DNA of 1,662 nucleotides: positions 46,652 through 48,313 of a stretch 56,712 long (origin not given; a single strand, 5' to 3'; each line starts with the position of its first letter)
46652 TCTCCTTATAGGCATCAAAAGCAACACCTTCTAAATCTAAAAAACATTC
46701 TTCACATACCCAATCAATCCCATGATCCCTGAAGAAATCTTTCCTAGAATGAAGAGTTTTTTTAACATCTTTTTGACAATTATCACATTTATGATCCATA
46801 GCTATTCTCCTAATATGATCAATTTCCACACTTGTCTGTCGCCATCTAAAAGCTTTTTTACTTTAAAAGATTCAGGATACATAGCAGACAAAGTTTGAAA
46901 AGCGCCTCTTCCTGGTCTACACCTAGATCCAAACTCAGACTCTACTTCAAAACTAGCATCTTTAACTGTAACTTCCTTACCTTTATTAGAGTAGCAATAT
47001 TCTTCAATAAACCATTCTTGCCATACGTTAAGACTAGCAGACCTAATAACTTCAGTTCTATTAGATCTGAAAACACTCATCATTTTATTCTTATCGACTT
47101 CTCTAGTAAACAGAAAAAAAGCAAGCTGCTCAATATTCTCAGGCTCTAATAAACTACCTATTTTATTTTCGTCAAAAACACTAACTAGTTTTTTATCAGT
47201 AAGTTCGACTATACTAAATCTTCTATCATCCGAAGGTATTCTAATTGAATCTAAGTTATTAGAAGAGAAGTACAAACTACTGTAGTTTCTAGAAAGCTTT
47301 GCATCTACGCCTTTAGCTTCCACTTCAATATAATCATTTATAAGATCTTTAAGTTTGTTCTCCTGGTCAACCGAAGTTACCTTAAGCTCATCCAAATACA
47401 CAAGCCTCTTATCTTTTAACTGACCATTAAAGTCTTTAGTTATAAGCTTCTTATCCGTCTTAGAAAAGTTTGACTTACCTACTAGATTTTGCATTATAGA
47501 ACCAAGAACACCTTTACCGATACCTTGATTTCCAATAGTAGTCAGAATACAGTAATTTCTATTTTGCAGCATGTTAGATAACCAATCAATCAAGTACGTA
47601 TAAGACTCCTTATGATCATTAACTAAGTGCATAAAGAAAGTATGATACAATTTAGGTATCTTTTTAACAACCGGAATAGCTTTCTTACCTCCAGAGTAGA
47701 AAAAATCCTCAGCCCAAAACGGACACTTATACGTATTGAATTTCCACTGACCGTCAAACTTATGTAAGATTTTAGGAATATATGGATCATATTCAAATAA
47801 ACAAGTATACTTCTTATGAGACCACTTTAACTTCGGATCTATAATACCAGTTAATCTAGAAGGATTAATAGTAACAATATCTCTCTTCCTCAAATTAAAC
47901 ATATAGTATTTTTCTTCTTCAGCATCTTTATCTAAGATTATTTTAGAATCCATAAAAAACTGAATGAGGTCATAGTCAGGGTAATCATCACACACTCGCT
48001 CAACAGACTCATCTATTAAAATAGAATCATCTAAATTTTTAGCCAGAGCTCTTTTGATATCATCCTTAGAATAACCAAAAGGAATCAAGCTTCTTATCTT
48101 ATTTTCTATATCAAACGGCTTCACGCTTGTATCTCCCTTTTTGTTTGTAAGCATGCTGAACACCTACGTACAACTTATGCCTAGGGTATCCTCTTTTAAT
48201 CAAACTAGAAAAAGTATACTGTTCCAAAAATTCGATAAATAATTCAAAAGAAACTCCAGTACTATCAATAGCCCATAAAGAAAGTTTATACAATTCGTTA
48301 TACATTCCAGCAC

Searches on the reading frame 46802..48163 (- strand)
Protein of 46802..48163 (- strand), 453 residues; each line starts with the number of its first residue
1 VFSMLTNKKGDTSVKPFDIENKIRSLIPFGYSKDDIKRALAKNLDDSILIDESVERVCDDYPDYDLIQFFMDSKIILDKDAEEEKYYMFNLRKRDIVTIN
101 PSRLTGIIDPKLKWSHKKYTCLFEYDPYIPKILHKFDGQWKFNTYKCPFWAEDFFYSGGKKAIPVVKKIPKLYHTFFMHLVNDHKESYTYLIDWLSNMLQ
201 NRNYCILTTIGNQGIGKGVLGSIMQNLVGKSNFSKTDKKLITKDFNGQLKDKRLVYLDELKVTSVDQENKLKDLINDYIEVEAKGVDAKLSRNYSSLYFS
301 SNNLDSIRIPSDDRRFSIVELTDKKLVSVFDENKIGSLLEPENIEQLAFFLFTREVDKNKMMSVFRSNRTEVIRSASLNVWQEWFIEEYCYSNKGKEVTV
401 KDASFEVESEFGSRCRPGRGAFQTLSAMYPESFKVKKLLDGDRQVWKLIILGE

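Call 20: search_protein_families(library=pfam, proteins=[window:46802-48163:-], max_evalue=0.01)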
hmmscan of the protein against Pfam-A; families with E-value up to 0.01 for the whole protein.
window:46802-48163:- (453 aa): 2 families
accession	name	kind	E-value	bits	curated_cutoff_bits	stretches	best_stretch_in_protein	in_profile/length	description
PF19263.5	DUF5906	-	2.8e-19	70.3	27.6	1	210-315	2-114/114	Family of unknown function (DUF5906)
PF05272.17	VapE-like_dom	-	0.00038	20.4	25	1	206-326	53-172/217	Virulence-associated protein E-like domain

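Call 21: search_protein_families(library=phrogs, proteins=[window:46802-48163:-], max_evalue=0.001)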
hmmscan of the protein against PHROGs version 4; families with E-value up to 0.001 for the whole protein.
window:46802-48163:- (453 aa): 6 families
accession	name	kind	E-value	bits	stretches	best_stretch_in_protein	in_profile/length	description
phrog_1156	-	DNA, RNA and nucleotide metabolism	3.3e-24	86.5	1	173-318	525-680/855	DNA primase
phrog_1829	-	DNA, RNA and nucleotide metabolism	1.9e-19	70.3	1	172-338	470-643/772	DNA primase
phrog_24712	-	unknown function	2.2e-19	69.8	1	163-377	432-647/801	-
phrog_864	-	DNA, RNA and nucleotide metabolism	1.6e-12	47.8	1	171-304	330-467/1064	DNA primase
phrog_9765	-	DNA, RNA and nucleotide metabolism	2.5e-05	23.5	1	171-319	591-745/939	DNA primase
phrog_7601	-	unknown function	0.00022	21.7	1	206-330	22-148/289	-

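Call 23: find_related_loci(query=window:46802-48163:-, collection=viral_contigs, flank=10000)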
Query window:46802-48163:- (453 aa) in viral_contigs; peptide patterns used: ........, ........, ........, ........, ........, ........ (x = any residue, [..] = any of these).
2 stretches matched a pattern, but none encodes a relative of the query by tblastn (E <= 1e-3).

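Call 25: find_encoding_contigs(protein=window:46802-48163:-, flank=10000, max_places=6)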
Protein window:46802-48163:- (453 aa): no gene with exactly this product is on record in the collection.

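Call 34: find_homologous_proteins(query=window:46802-48163:-, max_evalue=0.00001)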
Query window:46802-48163:- (453 aa): 161 proteins with E <= 0.00001 among 6908 candidates; the best 120 are listed.
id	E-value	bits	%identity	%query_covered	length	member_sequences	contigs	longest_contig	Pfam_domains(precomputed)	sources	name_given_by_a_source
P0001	0.0e+0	1022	100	99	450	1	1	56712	PF19263.6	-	-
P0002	2.7e-160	552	55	95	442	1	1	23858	PF19263.6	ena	-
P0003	6.3e-159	548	55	95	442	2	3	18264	PF19263.6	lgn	-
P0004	4.9e-157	541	55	96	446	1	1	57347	PF19263.6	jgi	jgi:hypothetical protein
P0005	2.0e-152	526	53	96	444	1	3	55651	PF19263.6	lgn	-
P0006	1.1e-151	524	57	92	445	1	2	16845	PF19263.6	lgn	-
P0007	1.2e-150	520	53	95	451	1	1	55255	PF19263.6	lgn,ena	-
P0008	3.0e-150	519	53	97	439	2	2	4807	PF19263.6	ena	-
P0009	3.3e-150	519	53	96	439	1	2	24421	PF19263.6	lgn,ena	-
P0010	4.9e-150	518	52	97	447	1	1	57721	PF19263.6,PF05272.18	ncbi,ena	-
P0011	8.8e-148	511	52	96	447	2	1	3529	PF19263.6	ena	-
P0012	2.9e-145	503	52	95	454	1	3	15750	PF19263.6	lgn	-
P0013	4.5e-145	502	52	96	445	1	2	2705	PF19263.6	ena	-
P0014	5.2e-143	495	52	99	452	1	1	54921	PF19263.6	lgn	-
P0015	2.0e-142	493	53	96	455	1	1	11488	PF19263.6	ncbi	-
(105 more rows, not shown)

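Call 35: find_encoding_contigs(protein=P0004, flank=10000, max_places=1)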
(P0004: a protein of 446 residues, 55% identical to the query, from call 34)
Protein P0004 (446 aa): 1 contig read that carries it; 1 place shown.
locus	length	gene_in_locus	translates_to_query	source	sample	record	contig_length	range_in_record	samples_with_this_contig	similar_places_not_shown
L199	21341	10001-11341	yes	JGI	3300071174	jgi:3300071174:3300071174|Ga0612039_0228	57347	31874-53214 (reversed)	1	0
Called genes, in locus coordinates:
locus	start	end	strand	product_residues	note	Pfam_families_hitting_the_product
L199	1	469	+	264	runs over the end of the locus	-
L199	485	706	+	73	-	-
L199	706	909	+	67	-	-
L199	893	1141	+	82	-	-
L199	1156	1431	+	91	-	-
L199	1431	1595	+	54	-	-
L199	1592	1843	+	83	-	-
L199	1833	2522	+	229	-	-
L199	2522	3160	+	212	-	PF13640:2OG-FeII_Oxy_3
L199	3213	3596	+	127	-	-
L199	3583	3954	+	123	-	-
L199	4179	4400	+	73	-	-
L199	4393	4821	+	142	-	-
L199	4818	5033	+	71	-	-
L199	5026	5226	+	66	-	-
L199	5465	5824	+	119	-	-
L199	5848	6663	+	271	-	-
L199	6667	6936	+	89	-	-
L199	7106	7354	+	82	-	-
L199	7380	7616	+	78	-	-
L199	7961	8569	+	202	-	-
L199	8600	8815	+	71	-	-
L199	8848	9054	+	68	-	-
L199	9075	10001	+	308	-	-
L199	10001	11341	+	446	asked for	PF19263:DUF5906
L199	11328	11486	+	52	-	-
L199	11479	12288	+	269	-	PF12684:DUF3799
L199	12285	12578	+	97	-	-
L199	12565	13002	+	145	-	PF18909:dGTP_diPhyd_N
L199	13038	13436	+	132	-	-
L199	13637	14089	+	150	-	-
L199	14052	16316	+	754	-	PF01612:DNA_pol_A_exo1, PF00476:DNA_pol_A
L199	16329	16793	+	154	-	-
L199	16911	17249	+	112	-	-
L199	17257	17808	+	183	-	-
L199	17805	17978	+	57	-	-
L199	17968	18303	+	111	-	-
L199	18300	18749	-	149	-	-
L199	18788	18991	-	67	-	PF26925:Phage_PM2_Gpl (weak)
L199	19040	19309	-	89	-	PF19846:DUF6321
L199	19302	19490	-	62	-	PF19197:DUF5872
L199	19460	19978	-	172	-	-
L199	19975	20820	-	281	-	-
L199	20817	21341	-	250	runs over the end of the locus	PF07953:Toxin_R_bind_N, PF13385:Laminin_G_3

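Call 36: find_encoding_contigs(protein=P0005, flank=10000, max_places=1)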
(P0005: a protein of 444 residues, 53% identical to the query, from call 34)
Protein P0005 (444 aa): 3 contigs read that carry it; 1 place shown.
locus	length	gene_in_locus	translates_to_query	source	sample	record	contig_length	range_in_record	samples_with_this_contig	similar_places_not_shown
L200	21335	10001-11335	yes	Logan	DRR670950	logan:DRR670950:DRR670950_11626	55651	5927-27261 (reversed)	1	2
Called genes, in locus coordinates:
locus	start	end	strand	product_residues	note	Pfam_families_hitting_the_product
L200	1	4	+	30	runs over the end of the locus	-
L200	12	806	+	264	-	-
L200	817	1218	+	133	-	-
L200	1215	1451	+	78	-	-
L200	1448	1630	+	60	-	-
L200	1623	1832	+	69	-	-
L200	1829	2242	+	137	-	-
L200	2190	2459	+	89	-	-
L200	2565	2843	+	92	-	-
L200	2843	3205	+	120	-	-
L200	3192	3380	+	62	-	-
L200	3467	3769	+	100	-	-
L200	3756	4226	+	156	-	-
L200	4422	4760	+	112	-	-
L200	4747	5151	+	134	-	-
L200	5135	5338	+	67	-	-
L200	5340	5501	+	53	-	-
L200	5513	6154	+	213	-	PF13640:2OG-FeII_Oxy_3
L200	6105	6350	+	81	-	-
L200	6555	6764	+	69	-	-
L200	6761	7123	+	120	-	-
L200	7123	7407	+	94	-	-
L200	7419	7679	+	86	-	-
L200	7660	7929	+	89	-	-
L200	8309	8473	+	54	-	-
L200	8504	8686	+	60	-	-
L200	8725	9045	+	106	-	-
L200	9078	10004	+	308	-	-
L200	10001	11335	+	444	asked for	PF19263:DUF5906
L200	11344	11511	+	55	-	-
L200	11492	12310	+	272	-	PF12684:DUF3799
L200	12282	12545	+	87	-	-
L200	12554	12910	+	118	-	PF18909:dGTP_diPhyd_N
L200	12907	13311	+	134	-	-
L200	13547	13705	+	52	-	-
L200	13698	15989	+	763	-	PF01612:DNA_pol_A_exo1, PF00476:DNA_pol_A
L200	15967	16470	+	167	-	-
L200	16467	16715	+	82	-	-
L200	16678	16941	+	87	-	-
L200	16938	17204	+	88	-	-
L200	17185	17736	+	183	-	-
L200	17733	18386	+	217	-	-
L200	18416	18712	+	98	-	-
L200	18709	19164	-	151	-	-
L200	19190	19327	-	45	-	-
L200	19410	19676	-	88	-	PF19846:DUF6321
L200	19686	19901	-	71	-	PF19197:DUF5872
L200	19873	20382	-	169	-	-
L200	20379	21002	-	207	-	-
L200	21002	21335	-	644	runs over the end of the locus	-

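Call 37: find_encoding_contigs(protein=P0002, flank=10000, max_places=1)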
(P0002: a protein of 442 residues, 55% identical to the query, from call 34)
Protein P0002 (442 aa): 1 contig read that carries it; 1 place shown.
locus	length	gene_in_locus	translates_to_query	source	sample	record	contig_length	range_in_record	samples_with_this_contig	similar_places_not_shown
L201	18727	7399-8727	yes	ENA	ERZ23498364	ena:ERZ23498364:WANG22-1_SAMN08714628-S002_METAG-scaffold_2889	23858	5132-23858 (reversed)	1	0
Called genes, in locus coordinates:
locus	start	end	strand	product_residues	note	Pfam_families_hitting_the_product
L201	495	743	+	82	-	-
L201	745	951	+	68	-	-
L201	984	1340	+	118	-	-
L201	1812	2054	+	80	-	-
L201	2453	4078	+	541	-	PF02867:Ribonuc_red_lgC, PF21995:RNR-II_ins_dom (weak), PF02867:Ribonuc_red_lgC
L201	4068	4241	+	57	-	-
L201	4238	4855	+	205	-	PF02511:Thy1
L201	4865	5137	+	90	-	-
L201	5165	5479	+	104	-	PF03819:MazG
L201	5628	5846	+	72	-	-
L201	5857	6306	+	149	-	PF03013:Pyr_excise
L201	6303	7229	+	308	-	-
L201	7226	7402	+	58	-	-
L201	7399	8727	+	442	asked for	PF19263:DUF5906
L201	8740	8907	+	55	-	-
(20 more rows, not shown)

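Call 45: find_related_loci(query=A1, collection=viral_contigs, flank=8000)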
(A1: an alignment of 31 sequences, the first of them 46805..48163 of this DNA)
Query A1 (453 aa) in viral_contigs; peptide patterns used: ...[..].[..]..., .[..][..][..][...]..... (x = any residue, [..] = any of these).
67 stretches matched a pattern; 12 encode a relative of the query (tblastn E <= 1e-3); 12 distinct loci.
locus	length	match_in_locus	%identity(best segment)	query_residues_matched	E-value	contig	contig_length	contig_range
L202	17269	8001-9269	45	17-436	6e-128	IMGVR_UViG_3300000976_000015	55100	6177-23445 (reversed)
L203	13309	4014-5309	47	17-444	3e-130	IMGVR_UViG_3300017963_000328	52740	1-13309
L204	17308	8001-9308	44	18-450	5e-115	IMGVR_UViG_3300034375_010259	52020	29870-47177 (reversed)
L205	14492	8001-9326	42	8-446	9e-108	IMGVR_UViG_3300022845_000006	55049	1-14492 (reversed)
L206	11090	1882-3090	39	49-444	4e-91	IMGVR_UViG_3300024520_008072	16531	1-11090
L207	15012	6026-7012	38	115-445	1e-72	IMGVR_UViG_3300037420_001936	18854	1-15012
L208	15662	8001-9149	34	65-435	5e-61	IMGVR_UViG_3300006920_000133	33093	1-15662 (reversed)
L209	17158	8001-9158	32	65-438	6e-56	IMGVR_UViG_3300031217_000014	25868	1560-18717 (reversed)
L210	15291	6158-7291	29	53-437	5e-51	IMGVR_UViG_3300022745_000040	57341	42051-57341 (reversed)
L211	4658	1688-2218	36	172-345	5e-28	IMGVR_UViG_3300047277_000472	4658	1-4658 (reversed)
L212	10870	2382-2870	28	171-328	2e-15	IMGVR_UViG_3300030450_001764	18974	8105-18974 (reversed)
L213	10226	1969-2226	35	180-259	9e-7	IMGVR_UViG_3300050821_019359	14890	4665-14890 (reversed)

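Call 48: find_related_loci(query=A1, collection=metagenome_contigs, flank=8000)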
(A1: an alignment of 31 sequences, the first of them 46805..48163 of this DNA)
Query A1 (453 aa) in metagenome_contigs; peptide patterns used: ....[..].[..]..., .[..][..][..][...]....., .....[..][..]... (x = any residue, [..] = any of these).
469 stretches matched a pattern; 87 encode a relative of the query (tblastn E <= 1e-3); the best 80 are kept; 80 distinct loci.
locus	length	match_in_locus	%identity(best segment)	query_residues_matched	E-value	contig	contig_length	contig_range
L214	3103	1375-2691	52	14-449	3e-160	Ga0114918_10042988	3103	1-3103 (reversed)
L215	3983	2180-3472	49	1-436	1e-141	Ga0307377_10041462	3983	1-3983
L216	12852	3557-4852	47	17-444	1e-129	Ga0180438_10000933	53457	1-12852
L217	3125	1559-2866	42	17-450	3e-116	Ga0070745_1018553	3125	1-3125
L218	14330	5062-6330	43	18-435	1e-112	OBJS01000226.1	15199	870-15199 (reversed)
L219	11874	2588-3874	43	27-453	1e-109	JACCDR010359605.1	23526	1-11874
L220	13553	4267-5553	43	27-453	9e-109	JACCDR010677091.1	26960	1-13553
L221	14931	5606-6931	42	8-446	3e-107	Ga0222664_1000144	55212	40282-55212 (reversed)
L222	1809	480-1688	42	47-446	5e-114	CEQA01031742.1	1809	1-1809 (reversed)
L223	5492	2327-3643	42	4-435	3e-107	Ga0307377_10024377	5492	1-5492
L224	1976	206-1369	44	62-446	2e-113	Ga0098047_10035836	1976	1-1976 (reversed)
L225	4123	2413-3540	45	73-446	2e-106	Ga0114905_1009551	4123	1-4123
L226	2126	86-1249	44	61-446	3e-111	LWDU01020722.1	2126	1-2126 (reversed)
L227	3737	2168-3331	44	61-446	5e-107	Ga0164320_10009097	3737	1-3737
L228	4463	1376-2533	44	62-443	4e-105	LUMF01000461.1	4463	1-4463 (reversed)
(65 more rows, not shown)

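Call 54: search_solved_structures(query=A1, max_evalue=1)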
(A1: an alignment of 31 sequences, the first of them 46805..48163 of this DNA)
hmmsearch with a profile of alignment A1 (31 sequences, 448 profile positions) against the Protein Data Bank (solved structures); distinct sequences matched with E-value up to 1: 4.
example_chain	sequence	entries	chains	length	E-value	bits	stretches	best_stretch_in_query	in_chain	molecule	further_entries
6k9e_A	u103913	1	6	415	5.3e-28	101.4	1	146-368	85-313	Primase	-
6k9c_A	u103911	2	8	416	5.3e-28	101.4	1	146-368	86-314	Primase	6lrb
8vd6_A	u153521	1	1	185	0.15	14.2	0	4-56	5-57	CAP REPEAT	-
9pj4_A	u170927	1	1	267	0.66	12.1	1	86-177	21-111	4-aminobenzoate synthase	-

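Call 65: find_encoding_contigs(protein=P0007, flank=9000, max_places=1)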
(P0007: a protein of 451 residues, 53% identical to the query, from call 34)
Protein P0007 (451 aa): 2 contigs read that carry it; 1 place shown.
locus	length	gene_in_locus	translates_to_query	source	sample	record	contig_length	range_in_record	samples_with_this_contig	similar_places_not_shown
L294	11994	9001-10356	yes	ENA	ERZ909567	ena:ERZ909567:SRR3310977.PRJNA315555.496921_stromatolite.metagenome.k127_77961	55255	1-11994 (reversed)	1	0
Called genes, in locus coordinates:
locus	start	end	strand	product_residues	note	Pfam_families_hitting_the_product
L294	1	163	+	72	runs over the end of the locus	-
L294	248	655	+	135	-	-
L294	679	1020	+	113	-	-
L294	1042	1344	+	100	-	-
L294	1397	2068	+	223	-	-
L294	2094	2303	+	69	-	-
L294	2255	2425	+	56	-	-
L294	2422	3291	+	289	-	-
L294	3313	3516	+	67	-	-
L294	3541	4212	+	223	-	-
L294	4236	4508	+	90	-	-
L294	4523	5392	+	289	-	-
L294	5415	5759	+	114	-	-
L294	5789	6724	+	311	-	-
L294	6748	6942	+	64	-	-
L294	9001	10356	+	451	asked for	PF19263:DUF5906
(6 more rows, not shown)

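Call 66: find_encoding_contigs(protein=P0010, flank=9000, max_places=1)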
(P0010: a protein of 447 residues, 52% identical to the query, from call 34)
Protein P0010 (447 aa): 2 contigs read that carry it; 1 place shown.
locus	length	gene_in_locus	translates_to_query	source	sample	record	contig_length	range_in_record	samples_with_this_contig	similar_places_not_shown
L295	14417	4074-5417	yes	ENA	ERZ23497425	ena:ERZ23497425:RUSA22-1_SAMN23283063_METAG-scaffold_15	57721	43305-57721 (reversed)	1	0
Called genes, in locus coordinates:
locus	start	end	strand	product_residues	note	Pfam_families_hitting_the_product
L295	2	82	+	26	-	?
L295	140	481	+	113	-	-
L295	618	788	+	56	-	-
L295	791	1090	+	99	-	-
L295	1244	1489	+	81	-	-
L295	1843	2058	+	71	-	-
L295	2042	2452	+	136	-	-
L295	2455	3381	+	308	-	-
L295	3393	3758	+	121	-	-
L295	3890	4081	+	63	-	-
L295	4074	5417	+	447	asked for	PF05272:VapE-like_dom (weak), PF19263:DUF5906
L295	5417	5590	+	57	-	-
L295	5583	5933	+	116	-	-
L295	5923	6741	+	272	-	PF12684:DUF3799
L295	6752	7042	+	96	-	-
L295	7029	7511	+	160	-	PF18909:dGTP_diPhyd_N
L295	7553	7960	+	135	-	-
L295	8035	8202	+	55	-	-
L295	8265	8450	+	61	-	-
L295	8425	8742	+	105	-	-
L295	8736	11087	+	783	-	PF01612:DNA_pol_A_exo1, PF00476:DNA_pol_A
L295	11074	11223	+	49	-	-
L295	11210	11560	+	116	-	-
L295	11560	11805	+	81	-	-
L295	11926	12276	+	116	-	-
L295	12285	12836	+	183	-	-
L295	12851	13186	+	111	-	-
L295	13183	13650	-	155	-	-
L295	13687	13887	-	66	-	PF26925:Phage_PM2_Gpl (weak)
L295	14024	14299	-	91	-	-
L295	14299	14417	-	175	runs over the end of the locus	-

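Call 67: find_encoding_contigs(protein=P0014, flank=9000, max_places=1)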
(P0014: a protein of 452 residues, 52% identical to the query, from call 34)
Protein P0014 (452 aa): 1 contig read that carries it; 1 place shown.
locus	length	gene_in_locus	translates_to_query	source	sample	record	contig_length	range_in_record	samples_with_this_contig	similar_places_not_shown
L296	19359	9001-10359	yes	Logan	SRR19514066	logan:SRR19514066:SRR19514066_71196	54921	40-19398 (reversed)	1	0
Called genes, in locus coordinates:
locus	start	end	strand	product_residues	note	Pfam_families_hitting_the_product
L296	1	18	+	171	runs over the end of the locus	-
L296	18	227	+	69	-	-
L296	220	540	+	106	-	-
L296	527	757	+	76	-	-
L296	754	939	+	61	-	-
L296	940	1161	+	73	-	-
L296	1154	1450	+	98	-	-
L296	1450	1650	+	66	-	-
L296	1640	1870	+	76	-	-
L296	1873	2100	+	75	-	-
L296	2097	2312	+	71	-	-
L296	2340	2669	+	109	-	-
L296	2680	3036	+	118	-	-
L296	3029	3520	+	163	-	-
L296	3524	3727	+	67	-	-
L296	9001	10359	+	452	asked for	PF19263:DUF5906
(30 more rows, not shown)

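Call 68: find_encoding_contigs(protein=P0006, flank=9000, max_places=1)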
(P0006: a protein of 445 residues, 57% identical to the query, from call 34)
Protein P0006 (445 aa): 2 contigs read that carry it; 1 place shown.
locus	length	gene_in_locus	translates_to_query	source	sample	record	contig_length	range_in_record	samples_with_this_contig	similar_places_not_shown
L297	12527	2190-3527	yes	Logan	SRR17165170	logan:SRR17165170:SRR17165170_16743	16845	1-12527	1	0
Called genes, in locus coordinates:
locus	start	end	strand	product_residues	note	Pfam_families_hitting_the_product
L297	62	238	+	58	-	-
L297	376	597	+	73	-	-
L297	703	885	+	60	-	-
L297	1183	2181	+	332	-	-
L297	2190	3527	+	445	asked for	PF19263:DUF5906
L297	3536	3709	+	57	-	-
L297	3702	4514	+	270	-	PF12684:DUF3799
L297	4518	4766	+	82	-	-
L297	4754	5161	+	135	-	PF18909:dGTP_diPhyd_N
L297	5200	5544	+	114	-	-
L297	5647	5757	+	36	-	-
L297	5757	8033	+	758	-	PF01612:DNA_pol_A_exo1, PF00476:DNA_pol_A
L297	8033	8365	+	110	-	-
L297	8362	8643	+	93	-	-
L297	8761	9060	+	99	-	-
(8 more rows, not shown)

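Call 70: predict_structure(alignment_id=A1)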
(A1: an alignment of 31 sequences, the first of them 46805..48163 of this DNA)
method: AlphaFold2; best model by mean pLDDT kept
length: 453 residues; sequences in the alignment: 31
mean_pLDDT: 91.2   pTM: 0.85
mean pLDDT of the five models: 91.2, 90.6, 90.5, 90.0, 83.3
residues with pLDDT >= 90: 345; 70-90: 88; 50-70: 9; < 50: 11
segments of 3 or more residues with pLDDT < 50: 1-11
pLDDT, mean of each block of 10 residues (from residue 1): 42 75 96 96 89 96 96 95 92 94 95 95 96 94 97 96 96 98 97 97 93 94 98 87 77 93 84 88 83 94 86 84 95 97 98 94 91 88 93 94 95 92 91 93 94 72
secondary structure, 60 per line:
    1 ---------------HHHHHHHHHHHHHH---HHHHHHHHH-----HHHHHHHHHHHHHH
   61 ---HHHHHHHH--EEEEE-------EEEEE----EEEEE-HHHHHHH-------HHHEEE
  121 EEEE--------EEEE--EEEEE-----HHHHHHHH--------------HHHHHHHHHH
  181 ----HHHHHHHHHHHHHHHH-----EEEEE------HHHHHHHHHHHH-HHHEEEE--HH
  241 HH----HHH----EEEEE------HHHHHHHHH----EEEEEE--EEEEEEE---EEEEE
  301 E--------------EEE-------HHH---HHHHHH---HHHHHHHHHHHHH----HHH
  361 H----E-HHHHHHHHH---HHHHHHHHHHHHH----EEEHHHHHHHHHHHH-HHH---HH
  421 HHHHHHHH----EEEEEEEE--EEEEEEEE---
elements in order: H16-29 H33-41 H47-60 H64-71 E74-78 E86-90 E95-99 H101-107 E118-124 E133-136 E139-143 H149-156 H171-180 H185-200 E206-210 H217-228 E233-236 H239-242 E254-258 H265-273 E278-283 E286-292 E296-301 E316-318 H332-337 H341-353 H358-361 H368-376 H380-392 E397-399 H400-411 H419-428 E433-440 E443-450

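Call 72: fold_search(model_id=the predicted structure, library=pdb)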
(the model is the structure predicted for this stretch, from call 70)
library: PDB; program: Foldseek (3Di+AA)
matches with E <= 10: 1332; with E <= 0.001: 348
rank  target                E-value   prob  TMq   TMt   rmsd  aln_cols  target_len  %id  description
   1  6k9c_B                1.0e-22  1.00  0.62  0.67   5.7       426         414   18  The apo structure of NrS-1 C terminal region (305-718) (released 2020-04-08)
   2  6k9e_B                1.6e-21  1.00  0.59  0.65   5.7       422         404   18  The A form apo structure of NrS-1 C terminal region-CTR(305-718) (released 2020-06-17)
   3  6k9c_A                1.7e-21  1.00  0.60  0.65   6.0       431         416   18  The apo structure of NrS-1 C terminal region (305-718) (released 2020-04-08)
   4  6lrb_C                7.6e-21  1.00  0.60  0.65   6.2       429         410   18  The A form apo structure of NrS-1 C terminal region-CTR (released 2020-04-08)
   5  6lrb_B                9.0e-21  1.00  0.60  0.66   6.1       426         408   19  The A form apo structure of NrS-1 C terminal region-CTR (released 2020-04-08)
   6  6k9e_A                1.5e-20  1.00  0.60  0.67   5.6       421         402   19  The A form apo structure of NrS-1 C terminal region-CTR(305-718) (released 2020-06-17)
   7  6lrb_A                1.7e-20  1.00  0.60  0.66   5.9       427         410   18  The A form apo structure of NrS-1 C terminal region-CTR (released 2020-04-08)
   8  6lrb_D                2.8e-20  1.00  0.60  0.65   6.0       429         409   19  The A form apo structure of NrS-1 C terminal region-CTR (released 2020-04-08)
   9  6lrb_F                3.3e-20  1.00  0.61  0.66   5.8       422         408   18  The A form apo structure of NrS-1 C terminal region-CTR (released 2020-04-08)
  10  6k9e_C                3.7e-20  1.00  0.59  0.66   5.7       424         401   19  The A form apo structure of NrS-1 C terminal region-CTR(305-718) (released 2020-06-17)
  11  7ola_F                1.2e-10  1.00  0.42  0.53   7.0       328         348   13  Structure of Primase-Helicase in SaPI5 (released 2022-07-13)
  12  7ola_A                2.8e-10  1.00  0.51  0.52   6.8       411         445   14  Structure of Primase-Helicase in SaPI5 (released 2022-07-13)
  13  8wgy_E                2.8e-10  1.00  0.43  0.28  10.6       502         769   12  MPOX E5 hexamer AMP-PNP and ssDNA bound form with clear primase domain (released 2024-10-16)
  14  9im2_C                5.1e-10  1.00  0.43  0.30  10.8       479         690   12  The Cryo-EM structure of MPXV E5 in complex with ssDNA in intermediate state 3 (released 2025-06-18)
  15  7om0_A                1.2e-09  1.00  0.51  0.52   6.9       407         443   13  Structure of Primase-Helicase in SaPI5 (released 2022-07-13)
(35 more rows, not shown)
